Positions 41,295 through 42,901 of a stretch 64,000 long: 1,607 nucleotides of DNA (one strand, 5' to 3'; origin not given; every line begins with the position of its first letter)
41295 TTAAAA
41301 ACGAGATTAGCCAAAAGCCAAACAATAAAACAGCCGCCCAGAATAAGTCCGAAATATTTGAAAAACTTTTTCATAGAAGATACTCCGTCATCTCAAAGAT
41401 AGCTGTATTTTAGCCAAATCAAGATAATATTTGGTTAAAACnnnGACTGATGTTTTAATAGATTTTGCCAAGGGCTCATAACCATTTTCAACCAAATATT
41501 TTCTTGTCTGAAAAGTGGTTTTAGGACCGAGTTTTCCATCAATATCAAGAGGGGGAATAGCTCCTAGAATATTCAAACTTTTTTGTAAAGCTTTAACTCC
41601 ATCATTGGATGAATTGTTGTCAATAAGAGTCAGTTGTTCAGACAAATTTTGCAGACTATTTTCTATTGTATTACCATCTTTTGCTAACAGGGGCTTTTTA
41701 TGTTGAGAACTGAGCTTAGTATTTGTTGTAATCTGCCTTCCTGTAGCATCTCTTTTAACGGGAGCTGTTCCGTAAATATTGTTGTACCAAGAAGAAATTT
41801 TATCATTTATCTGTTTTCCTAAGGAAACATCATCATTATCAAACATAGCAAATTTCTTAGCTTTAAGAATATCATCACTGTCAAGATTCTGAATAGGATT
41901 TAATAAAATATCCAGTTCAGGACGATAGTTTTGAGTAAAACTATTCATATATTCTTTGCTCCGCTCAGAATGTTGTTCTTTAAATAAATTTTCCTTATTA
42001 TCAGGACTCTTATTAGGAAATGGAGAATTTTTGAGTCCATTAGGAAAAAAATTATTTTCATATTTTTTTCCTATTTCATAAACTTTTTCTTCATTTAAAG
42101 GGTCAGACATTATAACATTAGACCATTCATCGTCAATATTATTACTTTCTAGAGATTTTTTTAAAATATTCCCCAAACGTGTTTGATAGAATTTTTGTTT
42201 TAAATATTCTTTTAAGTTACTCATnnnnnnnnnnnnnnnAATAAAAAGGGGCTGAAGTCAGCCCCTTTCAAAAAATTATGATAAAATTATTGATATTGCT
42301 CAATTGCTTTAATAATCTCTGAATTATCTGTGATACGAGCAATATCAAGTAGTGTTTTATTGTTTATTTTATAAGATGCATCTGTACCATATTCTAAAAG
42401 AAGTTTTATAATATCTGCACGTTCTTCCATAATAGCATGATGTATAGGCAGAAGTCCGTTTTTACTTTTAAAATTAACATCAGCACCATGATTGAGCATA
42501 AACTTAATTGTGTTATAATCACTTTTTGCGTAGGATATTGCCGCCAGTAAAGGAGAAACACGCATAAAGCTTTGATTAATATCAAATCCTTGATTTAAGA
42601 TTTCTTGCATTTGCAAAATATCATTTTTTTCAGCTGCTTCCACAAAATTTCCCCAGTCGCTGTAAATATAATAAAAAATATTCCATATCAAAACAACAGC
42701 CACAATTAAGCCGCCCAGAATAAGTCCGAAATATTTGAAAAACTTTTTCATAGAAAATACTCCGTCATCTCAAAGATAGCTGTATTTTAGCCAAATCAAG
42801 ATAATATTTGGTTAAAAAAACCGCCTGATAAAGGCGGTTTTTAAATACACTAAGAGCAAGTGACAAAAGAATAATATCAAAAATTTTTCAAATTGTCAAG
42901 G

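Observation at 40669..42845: Terminator-bracketed cassette: two membrane-anchored ankyrin paralogs flank a leaderless PG-binding protein (candidate effector/immunity module)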

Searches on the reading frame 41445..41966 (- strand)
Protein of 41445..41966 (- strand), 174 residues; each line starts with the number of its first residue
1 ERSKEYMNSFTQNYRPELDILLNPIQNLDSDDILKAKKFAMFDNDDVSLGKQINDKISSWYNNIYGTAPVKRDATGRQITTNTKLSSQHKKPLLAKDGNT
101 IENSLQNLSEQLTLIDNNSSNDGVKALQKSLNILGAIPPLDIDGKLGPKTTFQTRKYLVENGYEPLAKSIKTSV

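Call 50: predict_structure(alignment_id=A4)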
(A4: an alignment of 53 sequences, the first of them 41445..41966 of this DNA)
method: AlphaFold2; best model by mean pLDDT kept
length: 174 residues; sequences in the alignment: 53
mean_pLDDT: 95.4   pTM: 0.88
mean pLDDT of the five models: 95.4, 95.3, 95.0, 94.4, 94.4
residues with pLDDT >= 90: 158; 70-90: 15; 50-70: 1; < 50: 0
segments of 3 or more residues with pLDDT < 50: none
pLDDT, mean of each block of 10 residues (from residue 1): 97 97 95 97 95 97 92 95 81 96 98 95 97 97 98 98 98 92
secondary structure, 60 per line:
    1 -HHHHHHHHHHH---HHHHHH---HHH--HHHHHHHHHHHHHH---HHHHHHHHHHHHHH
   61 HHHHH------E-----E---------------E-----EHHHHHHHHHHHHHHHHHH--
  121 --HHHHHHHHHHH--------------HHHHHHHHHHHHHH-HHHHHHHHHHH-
elements in order: H2-12 H16-21 H30-43 H47-65 H101-118 H123-133 H148-161 H163-173

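Call 54: fold_search(model_id=the predicted structure, library=pdb)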
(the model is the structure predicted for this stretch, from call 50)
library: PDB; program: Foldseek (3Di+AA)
matches with E <= 10: 65; with E <= 0.001: 0
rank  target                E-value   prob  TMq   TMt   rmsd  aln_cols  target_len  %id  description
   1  5fcl_C                2.4e+00  0.05  0.17  0.14  17.1       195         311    9  Crystal structure of Cas1 from Pectobacterium atrosepticum (released 2016-03-16)
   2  4xmm_E                2.4e+00  0.02  0.14  0.05  19.3       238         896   10  Structure of the yeast coat nucleoporin complex, space group C2 (released 2015-03-25)
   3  7xug_J                2.7e+00  0.11  0.21  0.03  22.6       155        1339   10  cryo-EM structure of HK022 putRNA-less E.coli RNA polymerase elongation complex (released 2022-08-10)
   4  6v40_A                2.8e+00  0.80  0.27  0.24   1.9        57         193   26  Structure of Salmonella Typhi TtsA (released 2020-01-29)
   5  2rd3_A                2.8e+00  0.03  0.18  0.15  17.7       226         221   10  Crystal structure of TenA homologue (HP1287) from Helicobacter pylori (released 2008-09-30)
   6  6v40_C                3.4e+00  0.82  0.34  0.32   2.7        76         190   22  Structure of Salmonella Typhi TtsA (released 2020-01-29)
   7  1pq6_B                3.4e+00  0.04  0.19  0.15  18.0       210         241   10  HUMAN LXR BETA HORMONE RECEPTOR / GW3965 COMPLEX (released 2003-09-09)
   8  7xge_A                3.8e+00  0.03  0.14  0.15  19.9       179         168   11  Crystal structure of MCL-1 in complex with computationally designed inhibitor protein (released 2022-07-20)
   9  4rtl_A                4.0e+00  0.08  0.13  0.10  13.8        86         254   13  Complex of Escherichia coli DNA Adenine Methyltransferase (DAM) with Sinefungin and with DNA Containing Distal Pap Reg (released 2015-04-15)
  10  5fcl_E                4.0e+00  0.04  0.17  0.14  17.1       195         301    9  Crystal structure of Cas1 from Pectobacterium atrosepticum (released 2016-03-16)
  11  6x06_A                4.2e+00  0.04  0.19  0.07  16.7       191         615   13  Nup120 (aa1-757) from S. cerevisiae bound by VHH-SAN11 (released 2020-12-09)
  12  5fcl_A                4.2e+00  0.03  0.17  0.13  17.1       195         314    9  Crystal structure of Cas1 from Pectobacterium atrosepticum (released 2016-03-16)
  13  7xge_G                4.2e+00  0.03  0.15  0.15  20.3       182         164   13  Crystal structure of MCL-1 in complex with computationally designed inhibitor protein (released 2022-07-20)
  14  5hjp_D                4.2e+00  0.03  0.18  0.14  18.4       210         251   12  Identification of LXRbeta selective agonists for the treatment of Alzheimer's Disease (released 2016-04-06)
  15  6tk1                  4.4e+00  0.01  0.13  0.12  20.9       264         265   10  Femtosecond to millisecond structural changes in a light-driven sodium pump: 20ms structure of KR2 with extrapolated, li (released 2020-05-27)
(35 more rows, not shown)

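Call 55: fold_search(model_id=the predicted structure, library=viral)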
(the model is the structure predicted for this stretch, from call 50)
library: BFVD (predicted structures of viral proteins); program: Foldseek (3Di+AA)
matches with E <= 10: 74; with E <= 0.001: 0
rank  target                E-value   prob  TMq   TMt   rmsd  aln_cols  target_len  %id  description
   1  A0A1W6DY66            7.6e-02  1.00  0.37  0.14   2.9        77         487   16  Putative baseplate hub subunit and tail lysozyme [Aeromonas phage phiA8-29]
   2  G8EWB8                6.8e-01  0.07  0.13  0.04  29.1       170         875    6  (no name in the UniProt tables at hand)
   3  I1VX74                1.1e+00  0.09  0.17  0.12  16.8       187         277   11  (no name in the UniProt tables at hand)
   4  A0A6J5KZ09            1.7e+00  0.07  0.17  0.07  13.4       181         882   13  Uncharacterized protein [uncultured Caudovirales phage]
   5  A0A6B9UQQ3            1.7e+00  0.08  0.17  0.09  17.4       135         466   12  (no name in the UniProt tables at hand)
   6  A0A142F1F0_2          1.8e+00  0.04  0.15  0.05  17.8       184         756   12  Putative tail fiber protein [Bacillus phage Shbh1]
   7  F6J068                1.8e+00  0.04  0.13  0.03  31.9       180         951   10  (no name in the UniProt tables at hand)
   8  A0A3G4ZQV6            3.2e+00  0.04  0.20  0.18  17.7       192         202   10  Uncharacterized protein [Barrevirus sp.]
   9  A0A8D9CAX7            3.5e+00  0.05  0.19  0.15  17.8       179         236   13  Uncharacterized protein [uncultured marine phage]
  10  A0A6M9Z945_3          3.5e+00  0.03  0.16  0.04  18.1       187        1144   14  RNA-directed RNA polymerase (Fragment) [Riboviria sp.]
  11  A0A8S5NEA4            3.7e+00  0.02  0.15  0.05  20.7       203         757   15  Internal virion protein [Caudovirales sp. ctSxd6]
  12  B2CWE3                4.1e+00  0.04  0.16  0.07  21.8       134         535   16  M36L [Myxoma virus]
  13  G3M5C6                4.3e+00  0.02  0.15  0.14  17.4       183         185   10  Uncharacterized protein [Mycobacterium phage Redi]
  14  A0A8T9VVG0            4.3e+00  0.02  0.17  0.04  27.2       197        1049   11  (no name in the UniProt tables at hand)
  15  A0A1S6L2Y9            4.3e+00  0.02  0.14  0.13  19.1       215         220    8  Uncharacterized protein [Erwinia phage vB_EamM_Yoloswag]
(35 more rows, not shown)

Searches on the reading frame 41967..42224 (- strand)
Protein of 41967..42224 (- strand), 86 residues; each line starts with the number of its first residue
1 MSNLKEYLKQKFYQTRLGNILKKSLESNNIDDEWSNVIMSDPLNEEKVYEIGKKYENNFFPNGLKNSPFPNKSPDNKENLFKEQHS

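Call 91: find_homologous_proteins(query=window:41967-42224:-, max_evalue=0.1)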
Query window:41967-42224:- (86 aa): 5 proteins with E <= 0.1 among 6 candidates.
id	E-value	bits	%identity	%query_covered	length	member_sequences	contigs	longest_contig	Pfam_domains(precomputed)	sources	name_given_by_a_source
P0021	4.1e-24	102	70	80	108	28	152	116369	-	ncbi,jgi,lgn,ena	jgi:hypothetical protein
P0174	1.1e-21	94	68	77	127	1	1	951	-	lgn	-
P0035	4.2e-21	92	64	84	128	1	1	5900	-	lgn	-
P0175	2.1e-19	87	68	72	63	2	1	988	-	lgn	-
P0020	3.7e-14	70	69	57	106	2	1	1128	-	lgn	-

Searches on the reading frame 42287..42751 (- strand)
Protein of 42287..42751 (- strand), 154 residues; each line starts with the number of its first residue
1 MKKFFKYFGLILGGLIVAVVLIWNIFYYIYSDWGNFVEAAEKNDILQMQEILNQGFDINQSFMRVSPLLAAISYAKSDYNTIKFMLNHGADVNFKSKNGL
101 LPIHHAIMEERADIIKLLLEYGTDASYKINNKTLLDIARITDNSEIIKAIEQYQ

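Call 5: search_protein_families(library=pfam, proteins=[window:42287-42751:-], max_evalue=1)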
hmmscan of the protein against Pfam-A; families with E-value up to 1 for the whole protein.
window:42287-42751:- (154 aa): 6 families
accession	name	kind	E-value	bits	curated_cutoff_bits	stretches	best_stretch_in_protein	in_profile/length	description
PF12796.13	Ank_2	-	7.1e-22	78.2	27.3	2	38-126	3-87/90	Ankyrin repeats (3 copies)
PF13606.12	Ank_3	-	4.4e-11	42.3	22.3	2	98-125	1-28/30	Ankyrin repeat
PF13637.12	Ank_4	-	1.6e-10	41.4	22.7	2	70-119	3-50/50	Ankyrin repeats (many copies)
PF00023.36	Ank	-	9.2e-10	38.7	21.1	2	98-125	1-28/33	Ankyrin repeat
PF13857.12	Ank_5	-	0.00013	22.7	27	1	85-138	1-56/56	Ankyrin repeats (many copies)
PF24521.3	Ank_KRIT1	-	0.00079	19.6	80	1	27-142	13-129/149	KRIT1 ankyrin-repeats domain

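Call 89: search_protein_families(library=padloc, proteins=[window:42287-42751:-], max_evalue=0.01)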
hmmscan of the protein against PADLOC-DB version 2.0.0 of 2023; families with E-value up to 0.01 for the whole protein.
window:42287-42751:- (154 aa): 2 families
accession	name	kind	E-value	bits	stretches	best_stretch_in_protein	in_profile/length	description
PDLC04783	PDC-M72A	-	5.7e-12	43.6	1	37-149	235-347/392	-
PDLC02908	Ankyrin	-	9.6e-06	22.1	1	66-150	738-821/880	-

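Call 90: search_protein_families(library=ncbifam, proteins=[window:42287-42751:-], max_evalue=0.01)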
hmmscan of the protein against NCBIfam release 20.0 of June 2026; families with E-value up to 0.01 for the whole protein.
window:42287-42751:- (154 aa): 6 families
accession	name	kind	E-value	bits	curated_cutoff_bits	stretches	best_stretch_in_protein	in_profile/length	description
NF043029.1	T4SS_AnkY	equivalog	1.1e-07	30.6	600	1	60-148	454-538/543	Dot/Icm T4SS effector AnkY/LegA9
NF043023.1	T4SS_AnkH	equivalog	3.1e-05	22.9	600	1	45-134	12-101/467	Dot/Icm T4SS effector AnkH/LegA3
NF043022.1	T4SS_AnkG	equivalog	0.00033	19.5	500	1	70-149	300-383/455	Dot/Icm T4SS effector AnkG/AnkZ/LegA7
NF043028.1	T4SS_AnkX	equivalog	0.00047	18.4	1400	1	47-127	563-646/938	Dot/Icm T4SS effector AnkN/AnkX/LegA8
NF041931.2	MzaA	equivalog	0.0007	18.5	800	1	80-152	16-89/726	MZA anti-phage system associated sigma-70 family RNA polymerase sigma factor MzaA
NF006614.0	PRK09181.1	equivalog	0.007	15.1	536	1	42-98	113-170/476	aspartate kinase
